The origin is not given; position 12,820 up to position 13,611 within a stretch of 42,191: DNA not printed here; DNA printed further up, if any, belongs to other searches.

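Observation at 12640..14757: AT-rich, terminator-bounded cassette encoding a Hanks-type Ser/Thr kinase with two uncharacterised partners at the lysin-attR moron hotspot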

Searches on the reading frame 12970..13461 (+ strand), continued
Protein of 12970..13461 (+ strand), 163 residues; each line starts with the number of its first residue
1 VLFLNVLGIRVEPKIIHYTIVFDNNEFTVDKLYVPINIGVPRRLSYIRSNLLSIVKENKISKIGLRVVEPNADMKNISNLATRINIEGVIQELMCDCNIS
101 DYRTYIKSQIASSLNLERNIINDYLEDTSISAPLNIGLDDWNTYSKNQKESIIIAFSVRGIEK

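Call 53: find_related_loci(query=A3, collection=genome_contigs, flank=4000)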
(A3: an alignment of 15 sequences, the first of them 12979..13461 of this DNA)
Query A3 (160 aa) in genome_contigs; peptide patterns used: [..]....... (x = any residue, [..] = any of these).
56 stretches matched a pattern; 20 encode a relative of the query (tblastn E <= 1e-3); 20 distinct loci.
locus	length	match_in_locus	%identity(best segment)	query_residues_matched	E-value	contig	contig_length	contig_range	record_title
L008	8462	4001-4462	58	1-157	2e-54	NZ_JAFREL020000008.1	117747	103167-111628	Candidatus Enterococcus ferrettii strain 665A scaffold00008, whole genome shotgun sequence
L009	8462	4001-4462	58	1-157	2e-54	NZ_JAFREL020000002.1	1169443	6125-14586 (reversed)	Candidatus Enterococcus ferrettii strain 665A scaffold00002, whole genome shotgun sequence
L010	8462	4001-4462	40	1-158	1e-29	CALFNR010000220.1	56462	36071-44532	MAG TPA_asm: uncultured Lachnoclostridium sp. isolate SRR1747057_bin.44_CONCOCT_v1.1_MAG genome assembly, contig: ERZ808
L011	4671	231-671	37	4-155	3e-28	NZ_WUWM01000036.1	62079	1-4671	Paenibacillus puerhi strain SJY2 Scaffold36, whole genome shotgun sequence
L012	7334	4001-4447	41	1-155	4e-26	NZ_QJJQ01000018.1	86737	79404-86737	Pseudogracilibacillus auburnensis strain DSM 28556 Ga0244575_118, whole genome shotgun sequence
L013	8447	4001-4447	34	1-155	2e-24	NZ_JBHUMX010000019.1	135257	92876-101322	Oceanobacillus kapialis strain TISTR 1858 velvet_auto_105_19, whole genome shotgun sequence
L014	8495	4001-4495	38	1-160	7e-23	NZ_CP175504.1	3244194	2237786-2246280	Planococcus sp. X10-3 chromosome, complete genome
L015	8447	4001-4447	34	1-154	3e-22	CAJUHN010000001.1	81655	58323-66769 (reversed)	MAG TPA_asm: uncultured Lachnospiraceae bacterium isolate MGBC136627 genome assembly, contig: MGBC136627.1, whole genome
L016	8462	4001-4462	35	1-155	2e-21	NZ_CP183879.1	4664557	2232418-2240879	Peribacillus sp. B-H-3 chromosome, complete genome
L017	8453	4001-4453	35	4-158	2e-20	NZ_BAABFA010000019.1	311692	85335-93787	Nemorincola caseinilytica strain JCM 32105 sequence19, whole genome shotgun sequence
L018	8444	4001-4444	35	4-155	7e-20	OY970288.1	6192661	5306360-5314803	MAG: uncultured Cytophagales bacterium isolate MFD03250.bin.c.1 genome assembly, chromosome: 1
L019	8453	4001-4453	36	4-158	6e-20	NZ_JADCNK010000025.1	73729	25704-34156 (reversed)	Pedobacter sp. MR2016-19 Contig_25, whole genome shotgun sequence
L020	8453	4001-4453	31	4-158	1e-19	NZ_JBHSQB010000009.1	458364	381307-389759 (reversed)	Flavobacterium qiangtangense strain CGMCC 1.12706 soapdenovo_K_127_9, whole genome shotgun sequence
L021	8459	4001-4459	35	1-158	4e-19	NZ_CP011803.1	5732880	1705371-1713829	Clostridium carboxidivorans P7 chromosome, complete genome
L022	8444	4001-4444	33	4-155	3e-18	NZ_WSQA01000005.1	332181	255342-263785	Sphingobacterium humi strain JCM 31225 Scaffold5, whole genome shotgun sequence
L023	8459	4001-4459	35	1-154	3e-17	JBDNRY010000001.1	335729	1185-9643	MAG: Sporolactobacillus sp. isolate WK066_bin.1 NODE_1_length_335729_cov_53.393370, whole genome shotgun sequence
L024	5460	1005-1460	29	3-158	4e-16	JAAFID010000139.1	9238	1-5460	MAG: Cytophagales bacterium isolate bin33.maxbin.ball.127 WN_Cytophagales_6_scaffold_139, whole genome shotgun sequence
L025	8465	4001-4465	25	4-154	2e-13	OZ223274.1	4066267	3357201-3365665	MAG: uncultured Sphaerochaeta sp. isolate 45920750-da75-4a9e-be90-ad4f7398b6d4 genome assembly, chromosome: 1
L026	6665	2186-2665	26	1-155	1e-11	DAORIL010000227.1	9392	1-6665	MAG TPA_asm: Pyrinomonadaceae bacterium isolate AMR_MDS_5578 NODE_815_length_9392_cov_7.332762, whole genome shotgun seq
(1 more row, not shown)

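Call 61: search_protein_families(library=pfam, proteins=[L014:74-1171:+, L014:1192-2772:+, L014:2750-3976:+, L017:964-2883:+, L017:2896-3984:+, L018:3-2180:+, L018:2203-3762:+, L020:622-2307:+, L020:2307-3965:+, L019:1537-3618:-], max_evalue=0.0001)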
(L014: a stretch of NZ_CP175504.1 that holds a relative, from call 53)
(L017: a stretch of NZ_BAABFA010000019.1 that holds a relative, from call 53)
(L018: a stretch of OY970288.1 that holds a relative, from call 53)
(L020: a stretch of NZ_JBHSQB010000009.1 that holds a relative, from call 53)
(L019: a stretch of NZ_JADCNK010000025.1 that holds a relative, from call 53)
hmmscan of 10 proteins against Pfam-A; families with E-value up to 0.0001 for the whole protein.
L014:74-1171:+ (366 aa): 2 families
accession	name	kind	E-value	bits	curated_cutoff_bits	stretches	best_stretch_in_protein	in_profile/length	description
PF12008.13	EcoR124_C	-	6.6e-53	180.4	23.1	1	111-364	1-259/260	Type I restriction and modification enzyme - subunit R C terminal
PF22679.2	T1R_D3-like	-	3.6e-40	138.4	27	1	1-90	66-158/158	Type I restriction enzyme subunit R domain 3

L014:1192-2772:+ (527 aa): 4 families
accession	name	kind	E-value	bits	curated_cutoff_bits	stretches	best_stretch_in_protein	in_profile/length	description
PF02384.22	N6_Mtase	-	4.7e-112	374.8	20.4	1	180-483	2-310/311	N-6 DNA Methylase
PF12161.14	HsdM_N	-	1.1e-17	65.3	24.5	1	14-166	1-132/135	HsdM N-terminal domain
PF07669.17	Eco57I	-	3e-08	34.4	25.3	1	270-382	41-160/171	Eco57I restriction-modification methylase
PF05175.20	MTS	-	1.6e-05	25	23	1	213-311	20-112/170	Methyltransferase small domain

L014:2750-3976:+ (409 aa): 1 family
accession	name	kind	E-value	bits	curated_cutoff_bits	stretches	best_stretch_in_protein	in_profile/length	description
PF01420.25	Methylase_S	-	5.3e-36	124.8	22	2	14-189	3-167/168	Type I restriction modification DNA specificity domain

L017:964-2883:+ (640 aa): 4 families
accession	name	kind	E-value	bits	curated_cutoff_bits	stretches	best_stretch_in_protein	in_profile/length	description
PF02384.22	N6_Mtase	-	1.3e-36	126.9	20.4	1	308-591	2-276/311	N-6 DNA Methylase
PF01170.24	UPF0020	-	3.6e-09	37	22.3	1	344-506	21-193/197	RMKL-like, methyltransferase domain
PF20473.4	MmeI_Mtase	-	7.8e-08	32.2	27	1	354-412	22-86/259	MmeI, DNA-methyltransferase domain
PF07669.17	Eco57I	-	4e-05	24.2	25.3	0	427-513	69-168/171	Eco57I restriction-modification methylase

L017:2896-3984:+ (363 aa): 1 family
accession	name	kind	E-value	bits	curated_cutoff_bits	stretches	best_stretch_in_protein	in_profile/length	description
PF01420.25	Methylase_S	-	3.7e-25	89.5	22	2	5-161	1-161/168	Type I restriction modification DNA specificity domain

L018:3-2180:+ (726 aa): 2 families
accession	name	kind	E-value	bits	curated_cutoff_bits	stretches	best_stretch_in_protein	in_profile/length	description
PF03572.23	Peptidase_S41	-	1.9e-18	67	24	1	537-702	1-165/165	Peptidase family S41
PF13180.12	PDZ_2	-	2.3e-06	28.2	27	0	424-490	10-72/80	PDZ domain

L018:2203-3762:+ (520 aa): 1 family
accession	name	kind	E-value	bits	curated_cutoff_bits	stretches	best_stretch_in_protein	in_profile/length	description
PF00450.28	Peptidase_S10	-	1.5e-14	54.7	21.9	1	89-235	26-161/420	Serine carboxypeptidase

L020:622-2307:+ (562 aa): 1 family
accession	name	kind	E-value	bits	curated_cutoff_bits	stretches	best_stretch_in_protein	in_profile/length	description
PF07728.20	AAA_5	-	5.3e-10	39.9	22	1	257-433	2-138/139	AAA domain (dynein-related subfamily)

L020:2307-3965:+ (553 aa): 1 family
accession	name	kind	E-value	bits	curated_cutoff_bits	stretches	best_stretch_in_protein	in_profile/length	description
PF09563.16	RE_LlaJI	-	3.3e-10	40.2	23.6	1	99-374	28-321/365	LlaJI restriction endonuclease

L019:1537-3618:- (693 aa): 3 families
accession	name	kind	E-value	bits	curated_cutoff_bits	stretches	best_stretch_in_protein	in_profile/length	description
PF12805.13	FUSC-like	-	4.1e-32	111.8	22.1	1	73-345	5-278/284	FUSC-like inner membrane protein yccS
PF13515.12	FUSC_2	-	1.2e-18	67.8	25.6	1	403-525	7-125/126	Fusaric acid resistance protein-like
PF11744.14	ALMT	-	5.6e-08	32.6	20.6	1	392-592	18-237/471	Aluminium activated malate transporter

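Call 62: search_protein_families(library=pfam, proteins=[L010:1250-3142:-, L010:6568-8049:+, L011:2200-4563:+, L012:682-1932:-, L012:5794-6795:-, L016:1040-2518:+, L021:30-1361:+, L021:5932-7122:+, L022:170-1303:+, L022:1428-2591:+], max_evalue=0.0001)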
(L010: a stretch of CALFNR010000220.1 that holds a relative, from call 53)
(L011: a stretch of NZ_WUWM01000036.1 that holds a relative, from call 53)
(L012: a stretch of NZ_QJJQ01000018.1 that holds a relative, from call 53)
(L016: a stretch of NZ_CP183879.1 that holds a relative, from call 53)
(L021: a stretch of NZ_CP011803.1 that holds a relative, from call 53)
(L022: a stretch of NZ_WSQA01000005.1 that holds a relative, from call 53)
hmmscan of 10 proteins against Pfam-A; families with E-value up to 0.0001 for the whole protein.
L010:1250-3142:- (630 aa): 4 families
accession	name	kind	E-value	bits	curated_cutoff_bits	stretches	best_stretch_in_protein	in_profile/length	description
PF13304.12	AAA_21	-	2.2e-16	61.2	27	1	234-322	220-302/304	AAA domain, putative AbiEii toxin, Type IV TA system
PF13175.12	AAA_15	-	1.5e-13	51.5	32.1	1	20-321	1-372/374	AAA ATPase domain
PF02463.25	SMC_N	-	6.5e-10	39.3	40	1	20-329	1-208/220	RecF/RecN/SMC N terminal domain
PF13476.12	AAA_23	-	1.6e-06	29.4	27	1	24-193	2-87/201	AAA domain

L010:6568-8049:+ (494 aa): 1 family
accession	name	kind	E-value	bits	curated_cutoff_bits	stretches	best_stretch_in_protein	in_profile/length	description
PF00271.37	Helicase_C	-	7e-05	23.5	23.5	0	188-287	4-105/110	Helicase conserved C-terminal domain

L011:2200-4563:+ (788 aa): 7 families
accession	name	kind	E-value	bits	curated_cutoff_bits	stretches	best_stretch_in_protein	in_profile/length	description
PF04851.21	ResIII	-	2.4e-46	158.1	22.5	1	164-322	2-163/164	Type III restriction enzyme, res subunit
PF08463.15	EcoEI_R_C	-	2.5e-37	128.9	24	1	632-786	1-163/163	EcoEI R protein C-terminal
PF18766.7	SWI2_SNF2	-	7.5e-21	75.2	26.7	1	169-355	1-189/221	SWI2/SNF2 ATPase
PF00270.35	DEAD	-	8.8e-12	45.5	26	1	176-324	6-164/167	DEAD/DEAH box helicase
PF04313.20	HSDR_N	-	3.9e-09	37.1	25.1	1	44-115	115-194/198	Type I restriction enzyme R protein N terminus (HSDR_N)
PF13588.12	HSDR_N_2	-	2.2e-07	31.4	25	1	32-107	14-90/110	Type I restriction enzyme R protein N terminus (HSDR_N)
PF00271.37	Helicase_C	-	1.6e-05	25.5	23.5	1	408-523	5-109/110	Helicase conserved C-terminal domain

L012:682-1932:- (416 aa): 3 families
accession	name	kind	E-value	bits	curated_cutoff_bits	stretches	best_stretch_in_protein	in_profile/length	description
PF01872.23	RibD_C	-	2.2e-60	204.3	24.1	1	202-408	1-195/197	RibD C-terminal domain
PF00383.29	dCMP_cyt_deam_1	-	1.1e-20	73.8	25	1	58-154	4-101/102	Cytidine and deoxycytidylate deaminase zinc-binding region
PF14437.12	MafB19-deam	-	6.8e-16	58.9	27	1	59-179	4-125/142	MafB19-like deaminase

L012:5794-6795:- (333 aa): 4 families
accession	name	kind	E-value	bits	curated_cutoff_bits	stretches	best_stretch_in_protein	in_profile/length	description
PF01471.23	PG_binding_1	-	1.1e-13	51.6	23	1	267-324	1-57/57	Putative peptidoglycan binding domain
PF01476.26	LysM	-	3.7e-09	36.8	20.9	1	189-232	1-42/43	LysM domain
PF01510.30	Amidase_2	-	4.9e-06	27.4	26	1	36-146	5-110/131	N-acetylmuramoyl-L-alanine amidase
PF09374.15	PG_binding_3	-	8.2e-06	26.4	24.6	0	269-301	1-32/76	Predicted Peptidoglycan domain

L016:1040-2518:+ (493 aa): 2 families
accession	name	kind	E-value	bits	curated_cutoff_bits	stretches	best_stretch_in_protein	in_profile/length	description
PF01844.29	HNH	-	1.9e-09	37.9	21.4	1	383-430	1-43/47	HNH endonuclease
PF13391.12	HNH_2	-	6.4e-09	36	21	1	383-438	1-65/66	HNH endonuclease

L021:30-1361:+ (444 aa): 1 family
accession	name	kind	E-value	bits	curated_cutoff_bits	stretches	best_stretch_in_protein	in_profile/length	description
PF11775.14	CobT_C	-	1.2e-07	32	21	0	238-293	2-58/220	Cobalamin biosynthesis protein CobT VWA domain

L021:5932-7122:+ (397 aa): 4 families
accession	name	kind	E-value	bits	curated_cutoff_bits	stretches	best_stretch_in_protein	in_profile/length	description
PF00817.25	IMS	-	2.7e-37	128.4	23.2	1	9-159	1-148/148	impB/mucB/samB family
PF11799.13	IMS_C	-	1.1e-28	100.2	20.7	1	248-356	2-109/109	impB/mucB/samB family C-terminal domain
PF21999.2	IMS_HHH_1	-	1.5e-06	29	27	1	189-235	6-53/53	DNA polymerase-iota, thumb domain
PF11798.14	IMS_HHH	-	4e-05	24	24.4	0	171-202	1-32/32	IMS family HHH motif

L022:170-1303:+ (378 aa): 1 family
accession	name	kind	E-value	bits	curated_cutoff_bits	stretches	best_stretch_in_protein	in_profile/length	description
PF13481.12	AAA_25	-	2.6e-21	76.6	27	1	46-201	21-194/195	AAA domain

L022:1428-2591:+ (388 aa): 2 families
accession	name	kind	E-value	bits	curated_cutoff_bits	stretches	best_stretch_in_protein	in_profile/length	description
PF19898.4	DUF6371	-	2.9e-61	206.1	27.7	1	107-255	1-150/150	Domain of unknown function (DUF6371)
PF21957.2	Zn_ribbon_16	-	1.4e-24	86.3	27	1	4-68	1-64/65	Zinc beta-ribbon finger, putative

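Call 81: search_protein_representatives(alignment_id=A1)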
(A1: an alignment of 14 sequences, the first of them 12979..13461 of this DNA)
Query: 14 sequences, 156 profile positions. Proteins with E-value up to 0.001 (for the whole library): 447; up to 1e-10: 268; up to 1e-30: 89. The best 150 are listed.
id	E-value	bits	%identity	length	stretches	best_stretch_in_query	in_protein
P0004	5.8e-60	217.6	-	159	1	1-153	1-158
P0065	6.0e-51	188.3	-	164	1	1-153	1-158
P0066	4.5e-49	182.3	-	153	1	1-148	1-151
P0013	3.9e-48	179.2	-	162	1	2-150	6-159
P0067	5.0e-48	178.9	-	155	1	1-149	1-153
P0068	9.6e-48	177.9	-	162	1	2-148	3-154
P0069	3.3e-46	173.0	-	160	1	1-151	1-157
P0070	1.3e-45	171.0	-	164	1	1-151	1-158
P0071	3.1e-45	169.8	-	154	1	3-147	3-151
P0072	1.1e-44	168.0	-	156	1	1-145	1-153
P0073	1.4e-44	167.7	-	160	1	1-150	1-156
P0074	2.3e-44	167.0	-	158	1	1-154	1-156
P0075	2.3e-44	167.0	-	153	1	1-149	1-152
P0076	4.2e-44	166.1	-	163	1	1-153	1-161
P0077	4.8e-44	165.9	-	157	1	1-150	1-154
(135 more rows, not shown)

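Call 95: search_protein_families(library=pfam, proteins=[L015:2360-2911:+, L015:5983-6831:+, L023:3068-3658:+, L023:6312-7148:-, L024:28-945:+, L024:2977-4218:-, L025:3296-3901:+, L025:6165-6947:-, L026:506-1990:+, L026:4111-4929:-], max_evalue=0.001)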
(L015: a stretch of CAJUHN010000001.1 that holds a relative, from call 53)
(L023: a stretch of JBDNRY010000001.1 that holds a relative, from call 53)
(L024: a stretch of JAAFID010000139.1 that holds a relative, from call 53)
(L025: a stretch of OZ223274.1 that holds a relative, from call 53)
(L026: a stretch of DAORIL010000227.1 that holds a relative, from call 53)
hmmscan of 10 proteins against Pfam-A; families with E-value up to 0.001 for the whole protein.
L015:2360-2911:+ (184 aa): 1 family
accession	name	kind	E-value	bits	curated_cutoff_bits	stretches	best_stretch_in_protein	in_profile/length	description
PF01196.24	Ribosomal_L17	-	2e-29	102.8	27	1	26-184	1-97/97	Ribosomal protein L17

L015:5983-6831:+ (283 aa): 7 families
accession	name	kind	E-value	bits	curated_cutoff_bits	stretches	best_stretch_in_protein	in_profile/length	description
PF00005.33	ABC_tran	-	4.6e-32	111.9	25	1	30-176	2-137/137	ABC transporter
PF02463.25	SMC_N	-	1.6e-10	41.2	40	1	144-210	133-203/220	RecF/RecN/SMC N terminal domain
PF13304.12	AAA_21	-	5.8e-07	30.3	27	0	118-206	204-298/304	AAA domain, putative AbiEii toxin, Type IV TA system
PF13555.12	AAA_29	-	8.3e-05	22.7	27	1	31-67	14-50/61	P-loop containing region of AAA domain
PF13175.12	AAA_15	-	9.5e-05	22.6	32.1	0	27-66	12-50/374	AAA ATPase domain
PF20720.3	nSTAND3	-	0.00021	21.5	27.2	1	30-85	8-62/155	Novel STAND NTPase 3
PF13401.12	AAA_22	-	0.00045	21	27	0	38-205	4-122/130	AAA domain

L023:3068-3658:+ (197 aa): 0 families

L023:6312-7148:- (278 aa): 4 families
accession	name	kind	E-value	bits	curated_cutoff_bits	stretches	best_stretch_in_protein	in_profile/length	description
PF00589.27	Phage_integrase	-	8.9e-25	87.9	27.1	1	123-265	18-170/172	Phage integrase family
PF02899.23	Phage_int_SAM_1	-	2.1e-08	34.8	22.3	1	6-79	3-78/83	Phage integrase, N-terminal SAM-like domain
PF13495.12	Phage_int_SAM_4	-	7.7e-05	23.5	27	1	4-76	2-74/85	Phage integrase, N-terminal SAM-like domain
PF13102.12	Phage_int_SAM_5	-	0.00013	22.7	22.3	1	11-79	12-81/98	Phage integrase SAM-like domain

L024:28-945:+ (306 aa): 2 families
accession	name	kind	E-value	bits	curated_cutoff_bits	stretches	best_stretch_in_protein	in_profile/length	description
PF01204.24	Trehalase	-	2.2e-36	126.3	21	1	2-276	208-496/512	Trehalase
PF22422.2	MGH1-like_GH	-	1.7e-20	74.3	27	1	67-243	151-330/356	Mannosylglycerate hydrolase MGH1-like glycoside hydrolase domain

L024:2977-4218:- (413 aa): 4 families
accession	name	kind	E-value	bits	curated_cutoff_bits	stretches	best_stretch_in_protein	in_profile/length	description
PF00145.23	DNA_methylase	-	2.3e-83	280.7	22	1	76-399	2-322/324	C-5 cytosine-specific DNA methylase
PF00376.29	MerR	-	2e-07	31.2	28.2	1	9-44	3-38/38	MerR family regulatory protein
PF13411.12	MerR_1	-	3.4e-07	30.7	21.6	1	7-52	2-46/69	MerR HTH family regulatory protein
PF12728.13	HTH_17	-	9.9e-06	26.2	27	1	5-52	1-46/51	Helix-turn-helix domain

L025:3296-3901:+ (202 aa): 1 family
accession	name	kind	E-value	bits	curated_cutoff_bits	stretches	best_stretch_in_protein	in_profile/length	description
PF13643.11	DUF4145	-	9.9e-12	45.2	23.1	1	85-159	1-77/88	Domain of unknown function (DUF4145)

L025:6165-6947:- (260 aa): 1 family
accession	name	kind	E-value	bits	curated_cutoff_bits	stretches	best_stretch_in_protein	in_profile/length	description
PF04454.18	Linocin_M18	-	1.7e-75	254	24.3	1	2-247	3-253/253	Encapsulating protein for peroxidase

L026:506-1990:+ (495 aa): 5 families
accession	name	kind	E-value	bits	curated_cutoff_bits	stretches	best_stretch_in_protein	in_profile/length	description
PF02384.22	N6_Mtase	-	1.5e-70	238.4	20.4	1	126-418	4-277/311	N-6 DNA Methylase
PF12161.14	HsdM_N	-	1e-11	46.1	24.5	1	10-115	3-135/135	HsdM N-terminal domain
PF07669.17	Eco57I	-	5.9e-09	36.7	25.3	1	234-349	69-165/171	Eco57I restriction-modification methylase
PF01170.24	UPF0020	-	1.8e-06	28.3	22.3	1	156-273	16-141/197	RMKL-like, methyltransferase domain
PF20473.4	MmeI_Mtase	-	3.5e-05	23.5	27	0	171-228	22-84/259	MmeI, DNA-methyltransferase domain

L026:4111-4929:- (272 aa): 1 family
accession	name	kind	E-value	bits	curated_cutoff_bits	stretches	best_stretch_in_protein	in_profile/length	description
PF20613.4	HipA_2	-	1.6e-06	28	27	1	49-122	19-95/240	HipA-like kinase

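Call 96: find_related_loci(query=A3, collection=viral_contigs, flank=3500)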
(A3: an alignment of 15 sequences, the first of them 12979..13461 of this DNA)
Query A3 (160 aa) in viral_contigs; peptide patterns used: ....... (x = any residue, [..] = any of these).
46 stretches matched a pattern; 23 encode a relative of the query (tblastn E <= 1e-3); 23 distinct loci.
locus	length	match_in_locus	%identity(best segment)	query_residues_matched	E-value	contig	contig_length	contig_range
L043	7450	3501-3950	37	1-155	6e-27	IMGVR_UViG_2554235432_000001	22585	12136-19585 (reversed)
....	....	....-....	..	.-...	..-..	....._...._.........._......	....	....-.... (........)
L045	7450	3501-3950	36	1-154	3e-25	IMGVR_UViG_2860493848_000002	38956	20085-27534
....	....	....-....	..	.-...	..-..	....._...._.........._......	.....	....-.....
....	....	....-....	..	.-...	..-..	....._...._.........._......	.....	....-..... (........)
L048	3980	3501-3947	35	3-155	1e-22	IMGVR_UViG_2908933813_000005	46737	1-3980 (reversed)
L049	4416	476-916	36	2-155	2e-22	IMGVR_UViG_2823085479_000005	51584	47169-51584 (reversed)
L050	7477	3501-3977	33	1-155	2e-22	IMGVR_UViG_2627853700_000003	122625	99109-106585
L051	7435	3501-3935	34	1-152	2e-20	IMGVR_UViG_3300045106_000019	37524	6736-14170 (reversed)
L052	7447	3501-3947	34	1-155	3e-20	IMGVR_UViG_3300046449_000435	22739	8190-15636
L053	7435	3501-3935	30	1-152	7e-20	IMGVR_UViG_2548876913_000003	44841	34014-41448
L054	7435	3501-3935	30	1-152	3e-19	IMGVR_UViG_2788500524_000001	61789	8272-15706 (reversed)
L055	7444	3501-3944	30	1-155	6e-18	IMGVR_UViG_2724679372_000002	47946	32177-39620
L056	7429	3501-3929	34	1-155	7e-18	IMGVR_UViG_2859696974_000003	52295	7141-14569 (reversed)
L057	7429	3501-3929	34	1-155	1e-17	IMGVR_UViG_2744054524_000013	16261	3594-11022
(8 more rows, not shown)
